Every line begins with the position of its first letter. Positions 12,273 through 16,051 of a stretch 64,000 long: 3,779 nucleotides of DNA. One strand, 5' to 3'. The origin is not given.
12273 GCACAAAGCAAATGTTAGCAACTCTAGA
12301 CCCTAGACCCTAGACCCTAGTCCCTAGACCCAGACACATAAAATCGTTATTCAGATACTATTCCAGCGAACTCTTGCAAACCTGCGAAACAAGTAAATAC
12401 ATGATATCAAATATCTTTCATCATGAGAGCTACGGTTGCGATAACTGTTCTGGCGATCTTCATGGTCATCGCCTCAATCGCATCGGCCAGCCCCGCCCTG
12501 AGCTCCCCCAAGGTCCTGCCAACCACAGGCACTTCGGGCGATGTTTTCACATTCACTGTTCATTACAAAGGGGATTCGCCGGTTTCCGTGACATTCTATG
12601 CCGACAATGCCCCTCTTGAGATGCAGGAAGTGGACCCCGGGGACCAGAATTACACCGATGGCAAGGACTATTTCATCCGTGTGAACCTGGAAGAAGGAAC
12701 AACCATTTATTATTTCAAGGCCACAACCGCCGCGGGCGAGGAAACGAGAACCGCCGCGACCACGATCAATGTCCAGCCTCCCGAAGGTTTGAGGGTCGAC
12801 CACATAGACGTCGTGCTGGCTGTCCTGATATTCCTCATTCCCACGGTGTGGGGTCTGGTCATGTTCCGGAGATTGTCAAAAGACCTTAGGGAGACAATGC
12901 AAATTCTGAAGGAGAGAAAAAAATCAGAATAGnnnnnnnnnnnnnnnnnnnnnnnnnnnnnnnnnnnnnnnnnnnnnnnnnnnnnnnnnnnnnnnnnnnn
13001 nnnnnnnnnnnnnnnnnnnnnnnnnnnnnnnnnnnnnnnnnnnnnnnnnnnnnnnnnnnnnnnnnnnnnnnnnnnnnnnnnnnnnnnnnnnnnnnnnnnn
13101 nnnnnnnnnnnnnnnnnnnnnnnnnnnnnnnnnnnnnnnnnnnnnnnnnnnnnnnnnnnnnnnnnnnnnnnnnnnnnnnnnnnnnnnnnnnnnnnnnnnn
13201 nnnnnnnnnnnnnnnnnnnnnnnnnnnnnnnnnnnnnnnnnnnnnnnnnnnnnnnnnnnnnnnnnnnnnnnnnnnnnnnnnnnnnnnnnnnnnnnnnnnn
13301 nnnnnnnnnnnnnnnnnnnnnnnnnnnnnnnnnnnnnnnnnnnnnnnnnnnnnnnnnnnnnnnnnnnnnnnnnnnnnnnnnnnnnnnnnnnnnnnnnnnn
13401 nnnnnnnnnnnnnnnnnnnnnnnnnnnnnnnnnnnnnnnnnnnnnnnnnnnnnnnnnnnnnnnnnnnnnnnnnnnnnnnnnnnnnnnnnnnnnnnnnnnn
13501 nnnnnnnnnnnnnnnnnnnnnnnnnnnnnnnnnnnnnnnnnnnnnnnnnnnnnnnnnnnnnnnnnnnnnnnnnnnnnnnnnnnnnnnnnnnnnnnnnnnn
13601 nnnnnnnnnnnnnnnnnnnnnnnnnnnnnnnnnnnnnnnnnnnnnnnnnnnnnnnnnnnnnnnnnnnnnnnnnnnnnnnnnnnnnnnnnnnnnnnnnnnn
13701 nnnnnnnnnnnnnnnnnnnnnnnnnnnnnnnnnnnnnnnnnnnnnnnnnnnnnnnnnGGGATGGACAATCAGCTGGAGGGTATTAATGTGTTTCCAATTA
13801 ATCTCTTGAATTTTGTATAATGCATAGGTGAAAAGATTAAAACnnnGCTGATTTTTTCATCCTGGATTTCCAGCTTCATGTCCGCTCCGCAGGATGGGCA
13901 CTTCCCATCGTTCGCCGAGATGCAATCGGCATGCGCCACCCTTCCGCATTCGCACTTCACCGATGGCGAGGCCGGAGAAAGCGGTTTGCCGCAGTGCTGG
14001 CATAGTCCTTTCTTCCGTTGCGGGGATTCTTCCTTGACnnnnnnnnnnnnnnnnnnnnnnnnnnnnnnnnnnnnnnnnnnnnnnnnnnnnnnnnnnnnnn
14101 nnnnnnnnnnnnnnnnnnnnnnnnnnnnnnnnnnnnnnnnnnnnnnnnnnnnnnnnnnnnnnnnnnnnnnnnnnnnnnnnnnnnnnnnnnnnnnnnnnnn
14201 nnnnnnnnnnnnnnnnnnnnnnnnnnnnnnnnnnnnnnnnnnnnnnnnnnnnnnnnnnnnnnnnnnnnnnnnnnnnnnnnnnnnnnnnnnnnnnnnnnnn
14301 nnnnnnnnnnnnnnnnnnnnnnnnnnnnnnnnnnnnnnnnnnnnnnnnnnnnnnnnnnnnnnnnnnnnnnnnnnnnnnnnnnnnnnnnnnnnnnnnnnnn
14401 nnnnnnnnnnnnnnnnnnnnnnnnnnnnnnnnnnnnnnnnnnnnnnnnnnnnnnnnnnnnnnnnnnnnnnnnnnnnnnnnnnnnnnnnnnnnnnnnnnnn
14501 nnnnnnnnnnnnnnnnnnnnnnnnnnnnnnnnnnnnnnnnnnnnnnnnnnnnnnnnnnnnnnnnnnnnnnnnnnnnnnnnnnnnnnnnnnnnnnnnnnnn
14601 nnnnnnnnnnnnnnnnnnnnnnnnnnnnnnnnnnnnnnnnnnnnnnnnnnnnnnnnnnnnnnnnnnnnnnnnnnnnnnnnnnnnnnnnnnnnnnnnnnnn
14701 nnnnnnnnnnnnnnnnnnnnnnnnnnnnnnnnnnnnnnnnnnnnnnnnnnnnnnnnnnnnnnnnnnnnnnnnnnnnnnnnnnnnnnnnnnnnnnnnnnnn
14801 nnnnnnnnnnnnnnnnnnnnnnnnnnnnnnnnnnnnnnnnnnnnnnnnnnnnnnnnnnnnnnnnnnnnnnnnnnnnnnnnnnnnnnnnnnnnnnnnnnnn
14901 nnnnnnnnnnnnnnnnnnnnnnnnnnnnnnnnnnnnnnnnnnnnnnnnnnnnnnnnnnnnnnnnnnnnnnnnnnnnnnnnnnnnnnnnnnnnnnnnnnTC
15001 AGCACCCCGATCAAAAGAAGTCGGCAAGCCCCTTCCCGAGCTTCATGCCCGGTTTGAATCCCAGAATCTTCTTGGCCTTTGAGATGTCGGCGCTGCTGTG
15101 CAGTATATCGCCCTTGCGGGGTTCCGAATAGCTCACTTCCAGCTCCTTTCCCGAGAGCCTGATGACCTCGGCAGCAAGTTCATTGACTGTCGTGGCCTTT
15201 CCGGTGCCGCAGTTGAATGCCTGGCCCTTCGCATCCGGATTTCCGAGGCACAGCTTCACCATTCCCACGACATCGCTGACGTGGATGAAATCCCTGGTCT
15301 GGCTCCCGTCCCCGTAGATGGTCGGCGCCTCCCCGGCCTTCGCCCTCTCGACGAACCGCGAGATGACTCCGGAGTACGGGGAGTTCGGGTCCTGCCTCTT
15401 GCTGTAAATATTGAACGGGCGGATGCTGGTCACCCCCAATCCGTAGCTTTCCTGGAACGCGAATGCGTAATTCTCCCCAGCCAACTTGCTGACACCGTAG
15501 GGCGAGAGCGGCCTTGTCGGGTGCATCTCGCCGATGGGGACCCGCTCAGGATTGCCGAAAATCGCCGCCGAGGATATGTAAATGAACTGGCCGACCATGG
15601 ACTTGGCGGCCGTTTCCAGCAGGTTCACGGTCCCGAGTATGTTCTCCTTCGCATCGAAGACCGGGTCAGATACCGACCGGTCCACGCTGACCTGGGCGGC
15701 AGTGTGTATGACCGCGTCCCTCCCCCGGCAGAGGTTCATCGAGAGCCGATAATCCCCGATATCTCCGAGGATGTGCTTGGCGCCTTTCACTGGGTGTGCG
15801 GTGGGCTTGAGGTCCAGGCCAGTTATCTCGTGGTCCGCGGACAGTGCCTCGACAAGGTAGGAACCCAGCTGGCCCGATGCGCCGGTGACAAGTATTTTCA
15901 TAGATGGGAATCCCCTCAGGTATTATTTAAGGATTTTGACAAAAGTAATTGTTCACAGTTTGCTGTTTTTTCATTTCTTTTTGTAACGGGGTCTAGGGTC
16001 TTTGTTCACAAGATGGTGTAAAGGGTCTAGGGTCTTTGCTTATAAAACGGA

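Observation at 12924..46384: Candidate undescribed surface-fibre system: an archaeosortase / Ras-like GTPase operon and a single giant PEF-CTERM substrate with module-sharing neighbours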

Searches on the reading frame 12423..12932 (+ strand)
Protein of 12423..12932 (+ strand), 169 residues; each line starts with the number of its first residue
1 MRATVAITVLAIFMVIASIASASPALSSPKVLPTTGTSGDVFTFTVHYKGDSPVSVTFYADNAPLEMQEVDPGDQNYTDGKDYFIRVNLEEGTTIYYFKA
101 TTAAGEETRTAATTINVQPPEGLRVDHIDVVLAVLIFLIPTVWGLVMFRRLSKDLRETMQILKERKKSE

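Call 30: search_protein_families(library=pfam, proteins=[window:12423-12932:+], max_evalue=0.001)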
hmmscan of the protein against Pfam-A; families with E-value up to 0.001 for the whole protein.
window:12423-12932:+ (169 aa): 0 families

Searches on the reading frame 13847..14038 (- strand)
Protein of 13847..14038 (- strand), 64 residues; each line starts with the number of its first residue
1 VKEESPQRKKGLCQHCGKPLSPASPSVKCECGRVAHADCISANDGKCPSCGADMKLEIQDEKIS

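Call 69: search_solved_structures(query=A4, max_evalue=10)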
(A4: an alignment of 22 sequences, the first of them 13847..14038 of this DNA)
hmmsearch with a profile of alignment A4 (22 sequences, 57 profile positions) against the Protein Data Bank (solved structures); distinct sequences matched with E-value up to 10: 118 (the best 60 are shown).
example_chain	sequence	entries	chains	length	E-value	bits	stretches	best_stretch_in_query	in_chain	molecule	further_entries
2i13_A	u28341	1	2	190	1.8e-05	27.6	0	44-55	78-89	Aart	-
2lxp_C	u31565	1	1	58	7.1e-05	25.7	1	9-54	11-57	E3 ubiquitin-protein ligase AMFR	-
2lxh_C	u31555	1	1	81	0.00011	25.1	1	9-55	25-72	E3 ubiquitin-protein ligase AMFR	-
2kiz_A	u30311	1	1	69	0.00023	24.1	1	5-54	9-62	E3 ubiquitin-protein ligase Arkadia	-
1e4u_A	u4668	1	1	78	0.00024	24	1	4-55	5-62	TRANSCRIPTIONAL REPRESSOR NOT4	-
5lg0_A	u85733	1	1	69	0.00032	23.6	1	5-54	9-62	E3 ubiquitin-protein ligase Arkadia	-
5lg7_A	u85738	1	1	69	0.00038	23.4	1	5-54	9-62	E3 ubiquitin-protein ligase Arkadia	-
4lad_B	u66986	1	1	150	0.00049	23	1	9-55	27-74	E3 ubiquitin-protein ligase AMFR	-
5d0m_C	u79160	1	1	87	0.00083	22.3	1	5-55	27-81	RING finger protein 165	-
5ulh_C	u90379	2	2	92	0.00091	22.2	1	5-55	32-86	E3 ubiquitin-protein ligase RNF165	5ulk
2kmk_A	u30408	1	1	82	0.001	22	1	8-23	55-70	Zinc finger protein Gfi-1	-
9qal_A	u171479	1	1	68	0.001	22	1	5-55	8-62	E3 ubiquitin-protein ligase ARK2C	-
1iym_A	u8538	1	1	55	0.0012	21.8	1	10-52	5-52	EL5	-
7p2k_A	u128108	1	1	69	0.0012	21.8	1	5-54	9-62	E3 ubiquitin-protein ligase Arkadia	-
6a3z_A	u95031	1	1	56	0.0012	21.7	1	7-52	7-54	E3 ubiquitin-protein ligase synoviolin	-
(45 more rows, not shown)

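Call 71: predict_structure(alignment_id=A4)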
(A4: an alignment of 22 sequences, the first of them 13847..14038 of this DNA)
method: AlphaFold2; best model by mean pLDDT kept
length: 64 residues; sequences in the alignment: 22
mean_pLDDT: 82.4   pTM: 0.59
mean pLDDT of the five models: 82.4, 80.7, 80.7, 79.8, 78.1
residues with pLDDT >= 90: 34; 70-90: 13; 50-70: 17; < 50: 0
segments of 3 or more residues with pLDDT < 50: none
pLDDT, mean of each block of 10 residues (from residue 1): 64 91 89 92 91 75 64
secondary structure, 60 per line:
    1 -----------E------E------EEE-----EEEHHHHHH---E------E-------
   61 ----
elements in order: E26-28 E34-36 H37-42

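Call 74: fold_search(model_id=the predicted structure, library=pdb)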
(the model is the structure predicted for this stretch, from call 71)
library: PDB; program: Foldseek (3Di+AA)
matches with E <= 10: 652; with E <= 0.001: 0
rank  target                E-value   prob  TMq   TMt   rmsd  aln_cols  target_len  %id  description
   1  5lg7_MODEL_1_A        6.1e-03  0.99  0.46  0.44   6.4        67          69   19  Solution NMR structure of Tryptophan to Arginine mutant of Arkadia RING domain (released 2017-06-28)
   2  5ulk_C                1.1e-02  1.00  0.51  0.63   2.5        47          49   26  Crystal Structure of RNF165 in complex with a UbcH5b~Ub conjugate (released 2017-06-07)
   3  9q88                  2.0e-02  0.97  0.49  0.42   6.5        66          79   24  High-resolution structure of RNF38 RING domain (released 2025-07-30)
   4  9q8y_C                2.1e-02  1.00  0.53  0.50   3.3        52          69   25  Structure of RNF38 RING with linchpin mutant R454Y in complex with Ubch5B-Ub (released 2025-07-30)
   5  5ulh_C                2.3e-02  1.00  0.54  0.64   2.4        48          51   23  Structure of RNF165 in complex with a UbcH5b~Ub conjugate (released 2017-06-07)
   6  2ep4_MODEL_1_A        2.3e-02  0.98  0.49  0.43   5.6        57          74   23  solution structure of RING finger from human RING finger protein 24 (released 2007-10-02)
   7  2ea6_MODEL_1_A        2.5e-02  0.99  0.54  0.50   3.0        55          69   24  Solution Structure of the RING domain of the human ring finger protein 4 (released 2007-07-31)
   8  5lg0_MODEL_1_A        2.6e-02  0.98  0.52  0.50   6.7        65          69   20  Solution NMR structure of Tryptophan to Alanine mutant of Arkadia RING domain. (released 2017-06-28)
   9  1x4j_MODEL_1_A        2.6e-02  0.98  0.50  0.44   5.5        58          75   26  Solution structure of RING finger in RING finger protein 38 (released 2005-11-14)
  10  8i3x_A                3.0e-02  1.00  0.51  0.54   2.5        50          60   28  Rice APIP6-RING homodimer (released 2023-11-29)
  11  5d0m_C                3.3e-02  0.99  0.49  0.52   2.6        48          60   27  Structure of UbE2D2:RNF165:Ub complex (released 2015-12-09)
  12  5d1k_B                3.5e-02  0.98  0.47  0.29   5.4        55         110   22  Crystal Structure of UbcH5B in Complex with the RING-U5BR Fragment of AO7 (released 2015-10-28)
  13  9gaw_C                3.5e-02  0.82  0.38  0.32   4.7        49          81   28  High-resolution structure of the Anaphase-promoting complex/cyclosome (APC/C) bound to co-activator Cdh1 (released 2024-08-14)
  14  3ng2_B                3.7e-02  0.99  0.55  0.53   3.1        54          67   22  Crystal structure of the RNF4 ring domain dimer (released 2010-10-06)
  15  5d0i_A                4.0e-02  0.99  0.52  0.54   2.9        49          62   26  Structure of RING finger protein 165 (released 2015-12-09)
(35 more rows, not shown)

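Call 93: search_protein_representatives(alignment_id=A4)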
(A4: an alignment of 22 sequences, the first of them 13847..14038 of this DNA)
Query: 22 sequences, 57 profile positions. Proteins with E-value up to 0.001 (for the whole library): 681; up to 1e-10: 51; up to 1e-30: 3. The best 150 are listed.
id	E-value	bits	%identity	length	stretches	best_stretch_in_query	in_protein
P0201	9.7e-39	147.0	-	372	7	11-52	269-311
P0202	1.5e-31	124.0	-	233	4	7-53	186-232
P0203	5.6e-31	122.2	-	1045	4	8-54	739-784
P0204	9.7e-30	118.2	-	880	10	9-53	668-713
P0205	5.0e-27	109.5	-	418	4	3-54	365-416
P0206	3.3e-22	94.1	-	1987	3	5-53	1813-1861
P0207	1.9e-18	82.1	-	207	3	9-54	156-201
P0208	1.3e-17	79.4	-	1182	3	9-54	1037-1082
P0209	1.7e-17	79.0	-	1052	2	5-53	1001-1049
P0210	1.9e-17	78.8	-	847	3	12-55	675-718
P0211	8.3e-17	76.8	-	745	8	9-50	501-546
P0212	8.1e-16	73.6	-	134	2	5-53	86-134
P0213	1.1e-15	73.2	-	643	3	7-52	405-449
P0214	1.2e-15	73.1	-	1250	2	8-52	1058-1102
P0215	2.3e-15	72.2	-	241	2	3-55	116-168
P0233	5.6e-12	61.3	-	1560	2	7-54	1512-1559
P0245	9.0e-11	57.5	-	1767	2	7-53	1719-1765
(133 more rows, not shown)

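Call 96: search_protein_families(library=pfam, proteins=[P0201, P0202, P0205, P0206, P0209, P0233, P0245], max_evalue=0.01)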
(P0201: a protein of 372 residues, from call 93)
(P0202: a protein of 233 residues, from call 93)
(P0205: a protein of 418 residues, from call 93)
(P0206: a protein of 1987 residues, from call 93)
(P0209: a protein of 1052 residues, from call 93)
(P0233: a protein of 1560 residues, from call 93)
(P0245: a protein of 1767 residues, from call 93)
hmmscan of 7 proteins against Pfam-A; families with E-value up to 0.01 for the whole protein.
P0201 (372 aa): 4 families
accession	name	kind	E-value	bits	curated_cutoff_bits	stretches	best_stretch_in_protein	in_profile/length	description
PF13639.12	zf-RING_2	-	3.5e-12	46.8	27.3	2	270-308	2-43/44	Ring finger domain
PF14446.12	Prok-RING_1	-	3.6e-10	40.1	29.1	1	320-359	4-43/54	Prokaryotic RING finger family 1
PF00130.28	C1_1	-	0.0018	18.5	26.5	1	320-351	11-43/53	Phorbol esters/diacylglycerol binding domain (C1 domain)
PF03966.22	Trm112p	-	0.0032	17.8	22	0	205-229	10-33/40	Trm112p-like protein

P0202 (233 aa): 4 families
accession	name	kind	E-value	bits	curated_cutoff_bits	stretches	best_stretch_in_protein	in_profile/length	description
PF14446.12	Prok-RING_1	-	1.5e-13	50.9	29.1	2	119-158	6-49/54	Prokaryotic RING finger family 1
PF13639.12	zf-RING_2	-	1.9e-08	34.9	27.3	1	58-95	3-44/44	Ring finger domain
PF00628.35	PHD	-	8.4e-05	23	24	0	58-86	1-29/47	PHD-finger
PF22908.2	PHD_NSD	-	0.0002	22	23.9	0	119-154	4-44/57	Histone-lysine N-methyltransferase NSD-like, PHD zinc finger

P0205 (418 aa): 7 families
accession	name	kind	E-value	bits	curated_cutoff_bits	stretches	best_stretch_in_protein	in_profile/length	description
PF13639.12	zf-RING_2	-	2.8e-11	43.9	27.3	1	251-289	2-43/44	Ring finger domain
PF14446.12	Prok-RING_1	-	1.9e-08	34.6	29.1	1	373-408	5-41/54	Prokaryotic RING finger family 1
PF00498.31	FHA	-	1.1e-06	29.5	20.7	1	47-112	7-67/67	FHA domain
PF00130.28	C1_1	-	0.0024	18.1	26.5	1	369-411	8-52/53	Phorbol esters/diacylglycerol binding domain (C1 domain)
PF23412.1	zf_RING_Vps8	-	0.0033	17.6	27.3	0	252-281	1-35/52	Vps8 RING zinc finger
PF14634.12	zf-RING_5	-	0.0071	16.7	27.9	0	252-291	2-43/43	zinc-RING finger domain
PF17120.11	zf-RING_16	-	0.008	16.2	27.4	1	249-284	4-39/57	RING/Ubox like zinc-binding domain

P0206 (1987 aa): 8 families
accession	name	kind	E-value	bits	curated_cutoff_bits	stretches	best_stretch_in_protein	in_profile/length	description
PF13385.13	Laminin_G_3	-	2e-20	73.9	27.6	1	598-765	1-150/151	Concanavalin A-like lectin/glucanases superfamily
PF10102.14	DUF2341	-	2.4e-15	57.2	23.4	1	147-222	2-81/84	Domain of unknown function (DUF2341)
PF13639.12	zf-RING_2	-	4.4e-06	27.3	27.3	0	1820-1857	2-43/44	Ring finger domain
PF14446.12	Prok-RING_1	-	1.1e-05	25.7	29.1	1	1820-1854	6-41/54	Prokaryotic RING finger family 1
PF17957.7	Big_7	-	0.00014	22.8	24.1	0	1089-1125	1-37/70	Bacterial Ig domain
PF00041.27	fn3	-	0.0018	18.9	25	0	1202-1272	12-79/84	Fibronectin type III domain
PF02210.31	Laminin_G_2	-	0.002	19.1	22.9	1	684-757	46-125/126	Laminin G domain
PF24421.1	Ig_J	-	0.0052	17.3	29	0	1205-1263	27-86/104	Tip attachment protein J, Ig-like domain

P0209 (1052 aa): 10 families
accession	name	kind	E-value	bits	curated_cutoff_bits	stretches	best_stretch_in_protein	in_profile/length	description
PF19077.6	Big_13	-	2.1e-21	76.7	27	2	755-801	56-102/102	Bacterial Ig-like domain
PF13754.12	Big_3_4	-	2.2e-09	37.6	27.3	0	325-352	23-50/106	Domain of unknown function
PF13750.12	Big_3_3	-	1.3e-08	35.1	27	0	768-813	9-58/157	Bacterial Ig-like domain (group 3)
PF03107.22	C1_2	-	1.4e-07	32.1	26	2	948-977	19-48/48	C1 domain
PF06848.17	Disaggr_repeat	-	8.4e-07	29.3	33.9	1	99-254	13-170/179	Disaggregatase related repeat domain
PF09136.16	Glucodextran_B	-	1.6e-05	25.1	27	0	764-795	47-78/83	Glucodextranase, domain B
PF13639.12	zf-RING_2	-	0.00011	22.8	27.3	1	1009-1046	3-44/44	Ring finger domain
PF02494.22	HYR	-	0.00056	20.6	21.7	0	685-710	55-79/81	HYR domain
PF00130.28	C1_1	-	0.00064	19.9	26.5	0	948-978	13-44/53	Phorbol esters/diacylglycerol binding domain (C1 domain)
PF14446.12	Prok-RING_1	-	0.0051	17.2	29.1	1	949-983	7-41/54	Prokaryotic RING finger family 1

P0233 (1560 aa): 4 families
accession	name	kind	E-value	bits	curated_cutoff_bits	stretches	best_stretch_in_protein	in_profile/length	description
PF17957.7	Big_7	-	3.4e-30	104.9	24.1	3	1261-1330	1-70/70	Bacterial Ig domain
PF03065.20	Glyco_hydro_57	-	0.00011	22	21.2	1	435-579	62-200/291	Glycosyl hydrolase family 57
PF14446.12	Prok-RING_1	-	0.0015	18.9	29.1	0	1459-1497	4-43/54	Prokaryotic RING finger family 1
PF10648.15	Gmad2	-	0.0037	18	25.7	1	1263-1302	2-40/86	Immunoglobulin-like domain of bacterial spore germination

P0245 (1767 aa): 4 families
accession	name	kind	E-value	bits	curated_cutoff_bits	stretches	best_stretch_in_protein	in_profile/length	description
PF24517.2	CBM96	-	9.9e-47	159.2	26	3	463-630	2-163/164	Carbohydrate-binding module family 96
PF00688.24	TGFb_propeptide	-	8.3e-17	62.1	25.8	2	324-433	105-214/242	TGF-beta propeptide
PF06848.17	Disaggr_repeat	-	2.4e-10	40.8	33.9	1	398-456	123-179/179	Disaggregatase related repeat domain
PF14446.12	Prok-RING_1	-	6e-05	23.4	29.1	1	1658-1695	5-43/54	Prokaryotic RING finger family 1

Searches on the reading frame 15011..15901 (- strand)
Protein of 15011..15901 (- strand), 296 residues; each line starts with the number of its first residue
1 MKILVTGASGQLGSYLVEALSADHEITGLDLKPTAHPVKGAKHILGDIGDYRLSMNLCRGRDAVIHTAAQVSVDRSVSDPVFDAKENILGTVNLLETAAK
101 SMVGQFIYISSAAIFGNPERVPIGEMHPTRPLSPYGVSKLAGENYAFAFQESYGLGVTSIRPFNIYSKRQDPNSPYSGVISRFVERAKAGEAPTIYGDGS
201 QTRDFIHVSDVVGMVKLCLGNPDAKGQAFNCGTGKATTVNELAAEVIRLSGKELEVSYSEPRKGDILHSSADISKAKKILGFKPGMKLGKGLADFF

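Call 9: search_protein_families(library=ncbifam, proteins=[window:15011-15901:-], max_evalue=0.1)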
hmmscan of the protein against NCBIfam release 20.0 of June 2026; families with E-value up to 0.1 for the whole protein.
window:15011-15901:- (296 aa): 36 families (the best 25 are shown)
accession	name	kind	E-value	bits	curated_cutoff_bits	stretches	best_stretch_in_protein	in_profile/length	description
NF011728.1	PRK15181.1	equivalog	6.9e-42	143.7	760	1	43-293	73-331/348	Vi polysaccharide biosynthesis UDP-N-acetylglucosaminuronic acid C-4 epimerase TviC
TIGR04180.1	EDH_00030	hypoth_equivalog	2e-41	142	475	1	3-285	1-295/297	NAD-dependent 4,6-dehydratase LegB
TIGR01179.1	galE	equivalog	3.1e-41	141.3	262.3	1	2-287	1-312/332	UDP-glucose 4-epimerase GalE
TIGR01181.1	dTDP_gluc_dehyt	equivalog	7.6e-40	136.9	365.1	1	2-293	1-305/321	dTDP-glucose 4,6-dehydratase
TIGR02197.1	heptose_epim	equivalog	7.3e-33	114.1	274.6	1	3-295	1-309/316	ADP-glyceromanno-heptose 6-epimerase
NF007956.0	PRK10675.1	subfamily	9.9e-24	84.1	394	2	1-151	1-165/338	UDP-glucose 4-epimerase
TIGR01472.1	gmd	equivalog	7.3e-19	68.2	415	1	3-257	3-275/342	GDP-mannose 4,6-dehydratase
NF047922.1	GDPFucSynFcl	equivalog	1e-18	67.9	500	1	61-294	54-296/308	GDP-L-fucose synthase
NF008360.0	PRK11150.1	equivalog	1.2e-17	64.1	452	1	62-253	70-257/310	ADP-glyceromanno-heptose 6-epimerase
TIGR01214.1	rmlD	equivalog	3.2e-16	59.3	224.05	1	2-150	1-139/285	dTDP-4-dehydrorhamnose reductase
NF042422.1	oxyalk_red_OleD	equivalog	3.3e-16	59.6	580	1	1-244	1-244/329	2-alkyl-3-oxoalkanoate reductase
NF007490.0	PRK10084.1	subfamily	2.8e-14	52.9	649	1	61-284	74-319/361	dTDP-glucose 4,6-dehydratase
NF042423.1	oxyalk_red_Shew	equivalog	3.8e-14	52.5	580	1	2-242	10-249/331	2-alkyl-3-oxoalkanoate reductase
NF007582.0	PRK10217.1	equivalog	6.1e-14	51.9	698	1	61-235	75-255/355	dTDP-glucose 4,6-dehydratase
NF041293.1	G6PDh_Azf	equivalog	3.1e-13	49.7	400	1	3-166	5-183/252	NAD-dependent glucose-6-phosphate dehydrogenase Azf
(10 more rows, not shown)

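Call 10: search_protein_families(library=pfam, proteins=[window:15011-15901:-], max_evalue=0.01)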
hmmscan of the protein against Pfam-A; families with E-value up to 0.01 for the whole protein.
window:15011-15901:- (296 aa): 7 families
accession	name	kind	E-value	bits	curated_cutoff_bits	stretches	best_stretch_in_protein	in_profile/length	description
PF01370.27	Epimerase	-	7.8e-58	196.2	20.9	1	3-232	1-240/240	NAD dependent epimerase/dehydratase family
PF16363.11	GDP_Man_Dehyd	-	1.7e-52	179.4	27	1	4-293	1-330/332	GDP-mannose 4,6 dehydratase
PF04321.23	RmlD_sub_bind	-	1.4e-17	64.2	27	1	1-147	1-137/287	RmlD substrate binding domain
PF02719.21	Polysacc_synt_2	-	1.2e-15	57.9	20.2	1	3-270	1-253/293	Polysaccharide biosynthesis protein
PF01073.25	3Beta_HSD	-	2.9e-15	56.5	22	1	4-217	1-227/280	3-beta hydroxysteroid dehydrogenase/isomerase family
PF07993.18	NAD_binding_4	-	3.6e-13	49.7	20.1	1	56-207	84-250/258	Male sterility protein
PF13460.12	NAD_binding_10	-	1.4e-08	35.2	27.2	1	7-167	1-148/184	NAD(P)H-binding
